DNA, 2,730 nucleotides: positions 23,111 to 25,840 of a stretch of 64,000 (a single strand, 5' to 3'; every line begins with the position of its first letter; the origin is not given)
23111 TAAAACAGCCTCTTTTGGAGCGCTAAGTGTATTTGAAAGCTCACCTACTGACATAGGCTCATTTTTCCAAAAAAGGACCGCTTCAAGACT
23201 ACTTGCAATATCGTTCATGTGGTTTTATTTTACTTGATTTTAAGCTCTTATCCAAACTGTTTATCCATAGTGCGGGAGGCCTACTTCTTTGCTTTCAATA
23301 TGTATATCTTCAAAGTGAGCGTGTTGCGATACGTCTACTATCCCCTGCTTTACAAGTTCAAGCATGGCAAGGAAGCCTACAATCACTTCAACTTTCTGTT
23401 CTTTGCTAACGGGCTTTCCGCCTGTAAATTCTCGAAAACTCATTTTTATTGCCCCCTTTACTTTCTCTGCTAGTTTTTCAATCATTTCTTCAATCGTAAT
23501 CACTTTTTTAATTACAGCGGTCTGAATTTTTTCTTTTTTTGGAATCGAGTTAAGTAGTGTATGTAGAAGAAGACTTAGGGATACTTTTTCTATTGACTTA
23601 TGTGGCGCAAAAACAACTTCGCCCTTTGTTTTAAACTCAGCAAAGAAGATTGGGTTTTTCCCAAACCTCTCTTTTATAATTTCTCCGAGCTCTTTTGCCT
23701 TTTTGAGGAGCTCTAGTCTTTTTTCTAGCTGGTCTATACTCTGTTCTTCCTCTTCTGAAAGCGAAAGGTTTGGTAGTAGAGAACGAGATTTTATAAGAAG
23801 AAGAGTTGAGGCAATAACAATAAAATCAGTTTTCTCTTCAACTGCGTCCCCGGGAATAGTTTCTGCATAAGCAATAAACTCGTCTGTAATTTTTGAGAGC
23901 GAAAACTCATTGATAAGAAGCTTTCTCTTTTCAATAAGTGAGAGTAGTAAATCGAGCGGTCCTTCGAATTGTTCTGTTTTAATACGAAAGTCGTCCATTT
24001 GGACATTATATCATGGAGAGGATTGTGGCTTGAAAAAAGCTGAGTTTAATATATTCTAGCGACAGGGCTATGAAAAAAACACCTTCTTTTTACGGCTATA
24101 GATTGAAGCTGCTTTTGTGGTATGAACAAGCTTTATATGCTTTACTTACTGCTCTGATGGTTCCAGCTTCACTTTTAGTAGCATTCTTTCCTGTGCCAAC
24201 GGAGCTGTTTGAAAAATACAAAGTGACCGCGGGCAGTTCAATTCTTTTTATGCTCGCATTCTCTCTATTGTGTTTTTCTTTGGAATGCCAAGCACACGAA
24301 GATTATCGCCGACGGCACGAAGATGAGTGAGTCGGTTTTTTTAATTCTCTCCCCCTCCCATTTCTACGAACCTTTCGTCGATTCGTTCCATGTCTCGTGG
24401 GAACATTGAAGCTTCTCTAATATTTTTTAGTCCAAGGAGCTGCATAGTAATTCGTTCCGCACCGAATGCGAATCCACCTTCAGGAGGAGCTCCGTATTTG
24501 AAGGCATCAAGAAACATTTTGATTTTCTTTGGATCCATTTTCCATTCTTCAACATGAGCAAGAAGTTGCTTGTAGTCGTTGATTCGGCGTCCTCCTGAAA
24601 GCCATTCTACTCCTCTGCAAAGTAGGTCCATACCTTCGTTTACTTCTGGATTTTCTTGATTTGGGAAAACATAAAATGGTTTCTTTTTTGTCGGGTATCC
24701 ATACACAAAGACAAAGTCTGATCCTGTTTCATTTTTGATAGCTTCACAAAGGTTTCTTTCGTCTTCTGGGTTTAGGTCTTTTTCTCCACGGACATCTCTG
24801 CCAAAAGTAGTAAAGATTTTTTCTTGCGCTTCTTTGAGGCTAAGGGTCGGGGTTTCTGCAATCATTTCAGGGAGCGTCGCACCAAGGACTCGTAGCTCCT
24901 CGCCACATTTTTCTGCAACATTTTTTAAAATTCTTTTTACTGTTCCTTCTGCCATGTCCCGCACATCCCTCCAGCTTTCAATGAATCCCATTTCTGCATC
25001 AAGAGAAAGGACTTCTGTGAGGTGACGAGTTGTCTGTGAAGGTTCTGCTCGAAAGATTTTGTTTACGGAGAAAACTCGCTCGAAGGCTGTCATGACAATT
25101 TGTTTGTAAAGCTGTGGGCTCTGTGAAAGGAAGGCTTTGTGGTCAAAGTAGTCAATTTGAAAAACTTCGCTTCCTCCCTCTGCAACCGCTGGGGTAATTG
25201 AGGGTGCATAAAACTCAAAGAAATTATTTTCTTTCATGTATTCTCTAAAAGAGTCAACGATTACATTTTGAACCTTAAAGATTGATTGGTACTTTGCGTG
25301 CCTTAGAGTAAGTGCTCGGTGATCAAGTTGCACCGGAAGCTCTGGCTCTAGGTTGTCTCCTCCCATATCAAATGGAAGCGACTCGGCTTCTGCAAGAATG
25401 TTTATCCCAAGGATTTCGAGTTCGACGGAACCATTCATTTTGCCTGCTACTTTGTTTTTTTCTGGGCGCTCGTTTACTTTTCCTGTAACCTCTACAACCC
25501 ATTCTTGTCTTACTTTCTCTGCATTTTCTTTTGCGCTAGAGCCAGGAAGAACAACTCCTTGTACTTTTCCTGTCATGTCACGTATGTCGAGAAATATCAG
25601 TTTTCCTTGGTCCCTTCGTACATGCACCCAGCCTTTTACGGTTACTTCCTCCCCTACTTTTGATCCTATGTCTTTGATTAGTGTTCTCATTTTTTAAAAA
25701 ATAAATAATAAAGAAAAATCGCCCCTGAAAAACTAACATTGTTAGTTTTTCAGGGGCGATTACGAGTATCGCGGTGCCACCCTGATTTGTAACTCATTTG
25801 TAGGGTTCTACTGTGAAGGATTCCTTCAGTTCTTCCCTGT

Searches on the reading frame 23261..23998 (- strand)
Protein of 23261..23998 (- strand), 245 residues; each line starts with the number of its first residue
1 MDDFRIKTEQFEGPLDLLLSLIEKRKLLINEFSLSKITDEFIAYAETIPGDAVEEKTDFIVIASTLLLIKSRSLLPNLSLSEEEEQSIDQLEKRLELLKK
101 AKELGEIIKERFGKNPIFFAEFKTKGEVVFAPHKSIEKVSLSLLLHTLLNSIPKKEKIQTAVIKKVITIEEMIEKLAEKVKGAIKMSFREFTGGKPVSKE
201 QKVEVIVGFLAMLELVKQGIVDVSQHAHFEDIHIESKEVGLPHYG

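Call 10: search_protein_families(library=ncbifam, proteins=[window:23261-23998:-])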
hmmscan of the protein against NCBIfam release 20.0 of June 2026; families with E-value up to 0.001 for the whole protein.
window:23261-23998:- (245 aa): 5 families
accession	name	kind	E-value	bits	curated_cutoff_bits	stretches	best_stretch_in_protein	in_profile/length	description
NF000994.0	PRK00104.1-3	equivalog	3e-35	122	234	1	2-237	2-241/246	segregation/condensation protein A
NF000995.0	PRK00104.1-4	equivalog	1.4e-30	106.5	315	1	3-238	4-247/251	segregation/condensation protein A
NF000993.0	PRK00104.1-2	equivalog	1.7e-29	103.1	268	1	6-238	3-234/237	segregation/condensation protein A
NF000992.0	PRK00104.1-1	equivalog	4.9e-19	68.8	417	1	4-237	3-243/247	segregation/condensation protein A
NF001751.0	PRK00478.1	equivalog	1.1e-11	44.4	436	1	4-234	161-410/505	segregation/condensation protein A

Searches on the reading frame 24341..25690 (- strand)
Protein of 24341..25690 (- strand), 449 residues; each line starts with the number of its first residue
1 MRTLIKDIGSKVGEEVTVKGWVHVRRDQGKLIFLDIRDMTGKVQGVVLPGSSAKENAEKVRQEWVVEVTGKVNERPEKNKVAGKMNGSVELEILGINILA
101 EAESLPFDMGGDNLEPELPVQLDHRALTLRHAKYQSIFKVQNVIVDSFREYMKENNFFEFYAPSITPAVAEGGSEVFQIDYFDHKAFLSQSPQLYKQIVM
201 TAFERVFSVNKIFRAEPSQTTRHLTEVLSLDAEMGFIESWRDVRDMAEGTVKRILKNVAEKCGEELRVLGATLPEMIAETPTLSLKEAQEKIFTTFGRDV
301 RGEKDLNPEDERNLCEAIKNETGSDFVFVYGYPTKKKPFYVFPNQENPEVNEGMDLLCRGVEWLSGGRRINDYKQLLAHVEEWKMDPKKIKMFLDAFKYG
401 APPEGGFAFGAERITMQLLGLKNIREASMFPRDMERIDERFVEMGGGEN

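Call 10: search_protein_families(library=ncbifam, proteins=[window:24341-25690:-])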
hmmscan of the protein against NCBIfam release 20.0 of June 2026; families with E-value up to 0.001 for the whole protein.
window:24341-25690:- (449 aa): 17 families
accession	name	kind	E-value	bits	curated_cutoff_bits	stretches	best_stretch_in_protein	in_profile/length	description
NF003483.0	PRK05159.1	equivalog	2.6e-139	464.9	353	1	2-437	5-436/438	aspartate--tRNA(Asn) ligase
TIGR00458.1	aspS_nondisc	equivalog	2.1e-110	369.7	368.4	1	11-437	10-426/428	aspartate--tRNA(Asn) ligase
NF003037.0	PRK03932.1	equivalog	1.1e-80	271.8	414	1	5-437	6-449/451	asparagine--tRNA ligase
TIGR00457.1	asnS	equivalog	3.5e-78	263.4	342.6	1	3-438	6-454/455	asparagine--tRNA ligase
NF001750.0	PRK00476.1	equivalog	4.1e-70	236.7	443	2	10-261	15-268/590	aspartate--tRNA ligase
TIGR00459.1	aspS_bact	equivalog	1e-61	209.1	373.85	2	5-264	7-263/586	aspartate--tRNA ligase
NF005052.0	PRK06462.1-1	equivalog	2.4e-41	142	368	1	129-432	40-345/353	asparagine synthetase A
NF009460.0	PRK12820.1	equivalog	9.9e-36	123.1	1379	2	10-239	32-276/723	bifunctional aspartyl-tRNA synthetase/aspartyl/glutamyl-tRNA amidotransferase subunit C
NF001756.1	PRK00484.1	subfamily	2.8e-29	102.1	468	1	10-432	48-484/488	lysine--tRNA ligase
TIGR00499.1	lysS_bact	equivalog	1.1e-25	90.3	427.6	1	11-432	51-491/496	lysine--tRNA ligase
NF005054.0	PRK06462.1-4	equivalog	8.8e-23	80.8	309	1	124-432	11-310/318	asparagine synthetase A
NF002821.0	PRK02983.1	equivalog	1.1e-19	70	742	2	8-263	654-900/1102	bifunctional lysylphosphatidylglycerol synthetase/lysine--tRNA ligase LysX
NF009101.0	PRK12445.1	subfamily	6.5e-15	54.6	1026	1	15-258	67-305/505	lysine--tRNA ligase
TIGR00462.1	genX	equivalog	1.1e-10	41.5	286.9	1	143-429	6-303/304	EF-P lysine aminoacylase EpmA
NF005055.0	PRK06462.1-5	equivalog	4.3e-09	35.9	389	1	307-436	215-337/341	asparagine synthetase A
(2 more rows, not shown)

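Call 11: find_related_loci(query=window:24341-25690:-, collection=genome_contigs, flank=3000)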
Query window:24341-25690:- (449 aa) in genome_contigs; peptide patterns used: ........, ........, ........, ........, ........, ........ (x = any residue, [..] = any of these).
102 stretches matched a pattern; 64 encode a relative of the query (tblastn E <= 1e-3); 64 distinct loci.
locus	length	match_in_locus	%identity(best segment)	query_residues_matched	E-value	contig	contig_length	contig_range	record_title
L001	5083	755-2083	73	2-443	0e+0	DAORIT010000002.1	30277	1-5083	MAG TPA_asm: Parcubacteria group bacterium isolate AMR_MDS_5570 NODE_233_length_30277_cov_55.030706, whole genome shotgu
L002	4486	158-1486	73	2-443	0e+0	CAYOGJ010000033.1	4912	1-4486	MAG TPA_asm: uncultured Candidatus Saccharibacteria bacterium isolate SRP278252_co2_290 genome assembly, contig: NODE_37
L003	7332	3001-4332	70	2-444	0e+0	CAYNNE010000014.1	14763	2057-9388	MAG TPA_asm: uncultured Candidatus Saccharibacteria bacterium isolate SRP178908_co2_278 genome assembly, contig: NODE_19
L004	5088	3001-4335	72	2-445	0e+0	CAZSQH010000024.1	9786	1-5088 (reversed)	MAG TPA_asm: uncultured Candidatus Saccharibacteria bacterium isolate SRP342105_co1_312 genome assembly, contig: NODE_95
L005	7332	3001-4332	70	2-444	0e+0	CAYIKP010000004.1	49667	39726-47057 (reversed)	MAG TPA_asm: uncultured Candidatus Saccharibacteria bacterium isolate ERP119705_co23_581 genome assembly, contig: NODE_3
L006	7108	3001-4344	70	2-449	0e+0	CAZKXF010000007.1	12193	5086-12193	MAG TPA_asm: uncultured Candidatus Saccharibacteria bacterium isolate SRP329715_co1_125 genome assembly, contig: NODE_79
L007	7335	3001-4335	70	2-444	0e+0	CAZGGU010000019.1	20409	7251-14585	MAG TPA_asm: uncultured Gammaproteobacteria bacterium isolate SRP292972_co1_102 genome assembly, contig: NODE_1204_lengt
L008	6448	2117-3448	70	2-444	0e+0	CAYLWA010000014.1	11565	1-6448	MAG TPA_asm: uncultured Candidatus Saccharibacteria bacterium isolate SRP342105_co2_388 genome assembly, contig: NODE_59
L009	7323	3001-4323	70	2-441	0e+0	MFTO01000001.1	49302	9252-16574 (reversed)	MAG: Candidatus Nomurabacteria bacterium RIFCSPHIGHO2_01_FULL_40_20 rifcsphigho2_01_scaffold_1111, whole genome shotgun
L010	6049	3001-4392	68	2-445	0e+0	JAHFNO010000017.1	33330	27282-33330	MAG: Candidatus Nomurabacteria bacterium isolate nzgw482 NODE_1720_length_33331_cov_4.394309, whole genome shotgun seque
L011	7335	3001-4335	71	2-445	0e+0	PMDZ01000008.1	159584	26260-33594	MAG: Candidatus Nomurabacteria bacterium isolate fen_1328 73.20120700_E2X.147_contig_63305, whole genome shotgun sequenc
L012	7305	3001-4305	70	1-441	0e+0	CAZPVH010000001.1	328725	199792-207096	MAG TPA_asm: uncultured Candidatus Saccharibacteria bacterium isolate SRP342105_co1_16 genome assembly, contig: NODE_20_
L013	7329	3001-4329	69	2-443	0e+0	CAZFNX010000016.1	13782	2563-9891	MAG TPA_asm: uncultured Candidatus Saccharibacteria bacterium isolate SRP135725_co1_644 genome assembly, contig: NODE_60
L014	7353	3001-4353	67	1-449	0e+0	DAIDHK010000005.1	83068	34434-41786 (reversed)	MAG TPA_asm: Candidatus Levyibacteriota bacterium isolate clean343 NODE_5_length_83068_cov_11.519008, whole genome shotg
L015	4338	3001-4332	69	2-444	0e+0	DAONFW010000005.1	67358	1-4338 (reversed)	MAG TPA_asm: Candidatus Paceibacterota bacterium isolate AMR_MDS_3833 NODE_303_length_67358_cov_11.482356, whole genome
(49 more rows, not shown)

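Call 46: find_encoding_contigs(protein=window:24341-25690:-, flank=3000, max_places=6)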
Protein window:24341-25690:- (449 aa): 10 contigs read that carry it; 3 places shown.
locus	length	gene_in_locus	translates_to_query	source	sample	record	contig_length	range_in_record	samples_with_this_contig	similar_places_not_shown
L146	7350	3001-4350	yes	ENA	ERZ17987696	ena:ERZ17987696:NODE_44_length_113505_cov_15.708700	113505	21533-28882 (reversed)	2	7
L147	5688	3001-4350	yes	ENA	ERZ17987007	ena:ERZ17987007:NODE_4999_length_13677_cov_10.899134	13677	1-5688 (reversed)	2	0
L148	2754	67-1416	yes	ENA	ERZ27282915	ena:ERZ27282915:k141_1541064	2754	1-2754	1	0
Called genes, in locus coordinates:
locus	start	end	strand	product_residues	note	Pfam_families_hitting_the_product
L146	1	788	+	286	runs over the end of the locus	PF13387:Lnb_N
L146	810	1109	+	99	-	-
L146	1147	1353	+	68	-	PF12674:Zn_ribbon_2 (weak)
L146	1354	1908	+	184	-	PF01863:YgjP-like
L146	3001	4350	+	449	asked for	PF01336:tRNA_anti-codon, PF00152:tRNA-synt_2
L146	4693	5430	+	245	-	PF02616:SMC_ScpA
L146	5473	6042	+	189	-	PF04079:SMC_ScpB, PF01047:MarR (faint)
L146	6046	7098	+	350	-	PF00953:Glycos_transf_4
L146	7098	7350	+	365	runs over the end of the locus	PF01098:FTSW_RODA_SPOVE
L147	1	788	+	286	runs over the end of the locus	PF13387:Lnb_N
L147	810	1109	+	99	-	-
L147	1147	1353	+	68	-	PF12674:Zn_ribbon_2 (weak)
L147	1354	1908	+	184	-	PF01863:YgjP-like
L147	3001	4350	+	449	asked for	PF01336:tRNA_anti-codon, PF00152:tRNA-synt_2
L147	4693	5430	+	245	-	PF02616:SMC_ScpA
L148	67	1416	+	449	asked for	PF01336:tRNA_anti-codon, PF00152:tRNA-synt_2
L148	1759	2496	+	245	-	PF02616:SMC_ScpA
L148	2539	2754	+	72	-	?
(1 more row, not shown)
